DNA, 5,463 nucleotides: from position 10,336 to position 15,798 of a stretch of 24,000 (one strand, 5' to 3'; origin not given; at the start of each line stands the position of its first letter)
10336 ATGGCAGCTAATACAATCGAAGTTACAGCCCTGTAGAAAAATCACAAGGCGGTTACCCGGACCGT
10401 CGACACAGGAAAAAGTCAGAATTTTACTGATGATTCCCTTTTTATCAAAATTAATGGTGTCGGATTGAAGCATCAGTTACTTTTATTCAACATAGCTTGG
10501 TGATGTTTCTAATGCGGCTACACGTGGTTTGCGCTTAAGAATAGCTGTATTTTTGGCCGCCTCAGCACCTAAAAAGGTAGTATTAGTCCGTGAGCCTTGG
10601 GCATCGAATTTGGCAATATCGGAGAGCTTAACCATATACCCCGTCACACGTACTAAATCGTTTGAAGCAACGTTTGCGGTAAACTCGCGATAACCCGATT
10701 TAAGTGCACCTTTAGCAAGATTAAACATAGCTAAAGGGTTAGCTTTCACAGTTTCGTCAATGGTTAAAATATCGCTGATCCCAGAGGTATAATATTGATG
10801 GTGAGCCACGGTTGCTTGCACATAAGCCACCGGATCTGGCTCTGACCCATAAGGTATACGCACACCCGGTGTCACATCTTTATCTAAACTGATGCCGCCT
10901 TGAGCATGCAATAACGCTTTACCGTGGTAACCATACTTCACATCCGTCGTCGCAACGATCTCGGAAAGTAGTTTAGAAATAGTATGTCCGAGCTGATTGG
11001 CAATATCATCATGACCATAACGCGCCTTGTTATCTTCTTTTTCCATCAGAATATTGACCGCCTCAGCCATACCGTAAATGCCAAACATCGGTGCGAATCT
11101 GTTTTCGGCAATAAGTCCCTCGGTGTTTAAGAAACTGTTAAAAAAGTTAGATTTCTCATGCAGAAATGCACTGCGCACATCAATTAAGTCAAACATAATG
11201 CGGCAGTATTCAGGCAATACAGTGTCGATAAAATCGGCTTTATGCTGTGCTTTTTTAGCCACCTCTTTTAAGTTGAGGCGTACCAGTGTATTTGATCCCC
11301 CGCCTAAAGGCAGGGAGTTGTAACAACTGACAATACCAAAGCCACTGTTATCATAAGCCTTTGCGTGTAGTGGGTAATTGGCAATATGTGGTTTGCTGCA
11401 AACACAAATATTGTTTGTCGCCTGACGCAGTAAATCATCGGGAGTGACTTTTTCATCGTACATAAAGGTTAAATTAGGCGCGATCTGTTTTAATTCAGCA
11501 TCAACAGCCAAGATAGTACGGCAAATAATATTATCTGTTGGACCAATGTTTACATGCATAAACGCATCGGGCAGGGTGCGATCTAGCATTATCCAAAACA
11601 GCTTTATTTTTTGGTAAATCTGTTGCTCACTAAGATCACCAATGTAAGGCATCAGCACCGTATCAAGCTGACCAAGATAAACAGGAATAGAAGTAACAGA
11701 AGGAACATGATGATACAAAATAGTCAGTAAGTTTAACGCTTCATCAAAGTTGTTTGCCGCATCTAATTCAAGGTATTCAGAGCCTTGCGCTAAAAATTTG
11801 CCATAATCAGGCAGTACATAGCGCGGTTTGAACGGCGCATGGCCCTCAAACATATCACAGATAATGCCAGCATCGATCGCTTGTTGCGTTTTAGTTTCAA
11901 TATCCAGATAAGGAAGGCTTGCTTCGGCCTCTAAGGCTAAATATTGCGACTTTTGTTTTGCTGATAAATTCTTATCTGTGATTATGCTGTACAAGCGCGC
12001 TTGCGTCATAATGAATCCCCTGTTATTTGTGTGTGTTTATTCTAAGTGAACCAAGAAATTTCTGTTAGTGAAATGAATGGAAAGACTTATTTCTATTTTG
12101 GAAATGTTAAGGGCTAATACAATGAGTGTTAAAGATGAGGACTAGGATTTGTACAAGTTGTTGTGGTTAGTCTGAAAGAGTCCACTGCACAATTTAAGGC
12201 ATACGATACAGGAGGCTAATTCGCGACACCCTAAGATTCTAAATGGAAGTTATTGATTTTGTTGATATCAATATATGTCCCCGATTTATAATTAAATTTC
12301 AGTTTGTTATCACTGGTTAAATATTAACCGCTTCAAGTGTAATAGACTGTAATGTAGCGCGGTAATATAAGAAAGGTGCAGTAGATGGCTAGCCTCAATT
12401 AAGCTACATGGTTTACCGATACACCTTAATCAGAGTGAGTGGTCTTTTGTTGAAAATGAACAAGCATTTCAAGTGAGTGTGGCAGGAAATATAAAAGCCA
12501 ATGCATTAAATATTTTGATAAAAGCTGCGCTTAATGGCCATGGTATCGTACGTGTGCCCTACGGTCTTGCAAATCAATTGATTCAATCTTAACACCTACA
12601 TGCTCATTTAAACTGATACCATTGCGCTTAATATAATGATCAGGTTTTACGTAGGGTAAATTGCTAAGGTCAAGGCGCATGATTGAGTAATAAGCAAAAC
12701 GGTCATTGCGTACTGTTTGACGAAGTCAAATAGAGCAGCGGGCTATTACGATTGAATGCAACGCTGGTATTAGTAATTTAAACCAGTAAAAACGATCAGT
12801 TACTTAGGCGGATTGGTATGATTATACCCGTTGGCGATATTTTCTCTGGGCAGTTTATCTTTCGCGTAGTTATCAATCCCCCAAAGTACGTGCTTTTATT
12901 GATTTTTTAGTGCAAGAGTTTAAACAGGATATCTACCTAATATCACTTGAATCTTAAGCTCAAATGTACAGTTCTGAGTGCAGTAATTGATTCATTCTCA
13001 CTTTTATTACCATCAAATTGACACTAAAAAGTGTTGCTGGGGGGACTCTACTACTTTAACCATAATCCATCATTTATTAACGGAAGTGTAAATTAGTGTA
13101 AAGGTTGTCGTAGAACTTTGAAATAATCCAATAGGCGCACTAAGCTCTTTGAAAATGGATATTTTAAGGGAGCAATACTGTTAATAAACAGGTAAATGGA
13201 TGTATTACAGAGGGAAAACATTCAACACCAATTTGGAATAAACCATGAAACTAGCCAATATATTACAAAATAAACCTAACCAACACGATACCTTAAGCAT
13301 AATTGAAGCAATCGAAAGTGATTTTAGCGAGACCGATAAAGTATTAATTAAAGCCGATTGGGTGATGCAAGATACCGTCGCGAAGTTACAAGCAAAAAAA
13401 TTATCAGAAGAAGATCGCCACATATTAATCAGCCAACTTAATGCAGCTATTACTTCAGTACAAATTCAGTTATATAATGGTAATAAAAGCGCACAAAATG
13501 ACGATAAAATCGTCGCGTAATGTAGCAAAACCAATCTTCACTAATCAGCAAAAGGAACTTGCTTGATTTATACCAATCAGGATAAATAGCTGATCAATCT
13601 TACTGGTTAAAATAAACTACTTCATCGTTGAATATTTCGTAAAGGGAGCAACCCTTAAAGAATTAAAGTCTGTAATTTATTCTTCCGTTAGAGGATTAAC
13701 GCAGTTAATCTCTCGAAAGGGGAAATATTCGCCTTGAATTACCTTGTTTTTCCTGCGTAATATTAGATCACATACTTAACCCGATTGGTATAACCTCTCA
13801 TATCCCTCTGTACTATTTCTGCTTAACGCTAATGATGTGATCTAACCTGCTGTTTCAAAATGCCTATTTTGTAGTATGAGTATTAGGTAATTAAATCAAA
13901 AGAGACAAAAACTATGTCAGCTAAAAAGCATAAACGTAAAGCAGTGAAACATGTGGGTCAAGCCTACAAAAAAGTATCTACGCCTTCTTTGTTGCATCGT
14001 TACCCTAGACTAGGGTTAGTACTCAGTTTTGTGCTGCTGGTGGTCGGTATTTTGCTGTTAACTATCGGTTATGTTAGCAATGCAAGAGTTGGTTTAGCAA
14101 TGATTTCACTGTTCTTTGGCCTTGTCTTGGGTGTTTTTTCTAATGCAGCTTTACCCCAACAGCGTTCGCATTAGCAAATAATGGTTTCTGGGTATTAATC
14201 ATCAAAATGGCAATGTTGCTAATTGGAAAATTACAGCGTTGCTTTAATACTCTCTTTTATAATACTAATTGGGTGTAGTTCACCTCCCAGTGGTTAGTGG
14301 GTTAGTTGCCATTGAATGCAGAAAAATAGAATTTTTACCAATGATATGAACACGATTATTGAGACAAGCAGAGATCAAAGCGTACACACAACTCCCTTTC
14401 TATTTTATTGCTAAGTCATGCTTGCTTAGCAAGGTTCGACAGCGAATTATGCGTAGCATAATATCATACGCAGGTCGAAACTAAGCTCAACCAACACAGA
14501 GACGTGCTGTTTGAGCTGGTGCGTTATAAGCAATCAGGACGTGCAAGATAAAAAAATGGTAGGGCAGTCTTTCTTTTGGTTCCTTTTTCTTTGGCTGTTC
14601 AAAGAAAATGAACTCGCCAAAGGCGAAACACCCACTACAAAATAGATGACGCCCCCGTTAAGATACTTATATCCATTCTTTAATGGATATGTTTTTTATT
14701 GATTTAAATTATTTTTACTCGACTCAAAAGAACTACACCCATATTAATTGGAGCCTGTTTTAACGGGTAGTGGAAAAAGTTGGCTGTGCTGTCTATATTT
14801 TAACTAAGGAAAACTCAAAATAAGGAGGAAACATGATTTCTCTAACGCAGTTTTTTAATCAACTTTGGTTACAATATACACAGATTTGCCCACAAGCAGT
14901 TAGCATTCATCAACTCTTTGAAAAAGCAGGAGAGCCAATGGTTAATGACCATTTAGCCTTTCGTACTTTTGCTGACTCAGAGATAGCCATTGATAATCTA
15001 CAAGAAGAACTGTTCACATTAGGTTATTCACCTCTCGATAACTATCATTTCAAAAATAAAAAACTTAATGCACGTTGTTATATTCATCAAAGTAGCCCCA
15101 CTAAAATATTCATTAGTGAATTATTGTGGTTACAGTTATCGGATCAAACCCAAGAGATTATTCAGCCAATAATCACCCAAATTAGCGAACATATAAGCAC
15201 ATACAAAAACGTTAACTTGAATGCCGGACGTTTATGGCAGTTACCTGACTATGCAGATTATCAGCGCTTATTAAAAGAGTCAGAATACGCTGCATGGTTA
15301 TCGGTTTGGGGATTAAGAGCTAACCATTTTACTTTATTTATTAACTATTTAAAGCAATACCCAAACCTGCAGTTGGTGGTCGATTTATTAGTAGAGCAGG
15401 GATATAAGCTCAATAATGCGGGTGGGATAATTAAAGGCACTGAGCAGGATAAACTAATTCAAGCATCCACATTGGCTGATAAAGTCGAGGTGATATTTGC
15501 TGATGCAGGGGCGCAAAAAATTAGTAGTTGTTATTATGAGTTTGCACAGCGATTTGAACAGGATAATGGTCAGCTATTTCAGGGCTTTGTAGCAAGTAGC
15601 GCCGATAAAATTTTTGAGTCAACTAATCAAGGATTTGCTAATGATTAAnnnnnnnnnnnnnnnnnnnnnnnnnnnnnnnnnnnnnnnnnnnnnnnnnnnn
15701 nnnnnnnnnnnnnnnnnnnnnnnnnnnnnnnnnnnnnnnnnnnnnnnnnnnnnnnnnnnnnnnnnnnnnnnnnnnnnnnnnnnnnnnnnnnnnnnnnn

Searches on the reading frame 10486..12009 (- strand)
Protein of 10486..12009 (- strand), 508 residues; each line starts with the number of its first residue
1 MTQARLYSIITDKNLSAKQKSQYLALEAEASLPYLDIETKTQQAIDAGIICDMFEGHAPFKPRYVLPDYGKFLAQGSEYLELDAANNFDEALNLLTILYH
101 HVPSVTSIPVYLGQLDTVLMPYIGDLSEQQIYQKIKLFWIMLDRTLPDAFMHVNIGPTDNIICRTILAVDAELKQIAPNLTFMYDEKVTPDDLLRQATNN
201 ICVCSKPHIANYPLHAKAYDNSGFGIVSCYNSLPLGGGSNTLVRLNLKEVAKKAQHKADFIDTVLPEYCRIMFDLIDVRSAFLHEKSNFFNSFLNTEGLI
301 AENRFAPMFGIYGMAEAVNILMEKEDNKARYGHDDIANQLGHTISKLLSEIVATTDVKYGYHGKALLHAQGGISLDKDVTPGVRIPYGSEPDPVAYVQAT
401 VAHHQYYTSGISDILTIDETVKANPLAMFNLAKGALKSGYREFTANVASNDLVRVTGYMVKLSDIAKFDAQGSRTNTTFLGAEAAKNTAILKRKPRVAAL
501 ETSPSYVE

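Call 91: search_protein_families(library=pfam, proteins=[window:10486-12009:-], max_evalue=0.0001)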
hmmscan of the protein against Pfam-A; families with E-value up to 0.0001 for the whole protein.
window:10486-12009:- (508 aa): 1 family
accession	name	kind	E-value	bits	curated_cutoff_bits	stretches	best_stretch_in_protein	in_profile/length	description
PF11230.13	YjjI-like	-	3.3e-223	741.8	23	1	15-496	1-485/485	Glycyl radical enzyme YjjI-like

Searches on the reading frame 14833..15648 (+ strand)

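Call 3: search_protein_families(library=pfam, proteins=[window:14833-15648:+], max_evalue=0.1)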
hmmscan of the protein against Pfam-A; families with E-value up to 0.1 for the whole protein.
window:14833-15648:+ (271 aa): 3 families
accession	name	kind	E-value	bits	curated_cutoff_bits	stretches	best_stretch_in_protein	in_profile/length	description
PF07063.19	HGLS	-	1.6e-23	84.1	25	1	31-240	42-282/386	2-oxoadipate dioxygenase/decarboxylase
PF08921.16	DUF1904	-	0.0049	17.7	24.1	1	40-129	3-92/108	Domain of unknown function (DUF1904)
PF18532.6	DUF5621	-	0.044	13.9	25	1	34-104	38-107/139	Domain of unknown function (DUF5621)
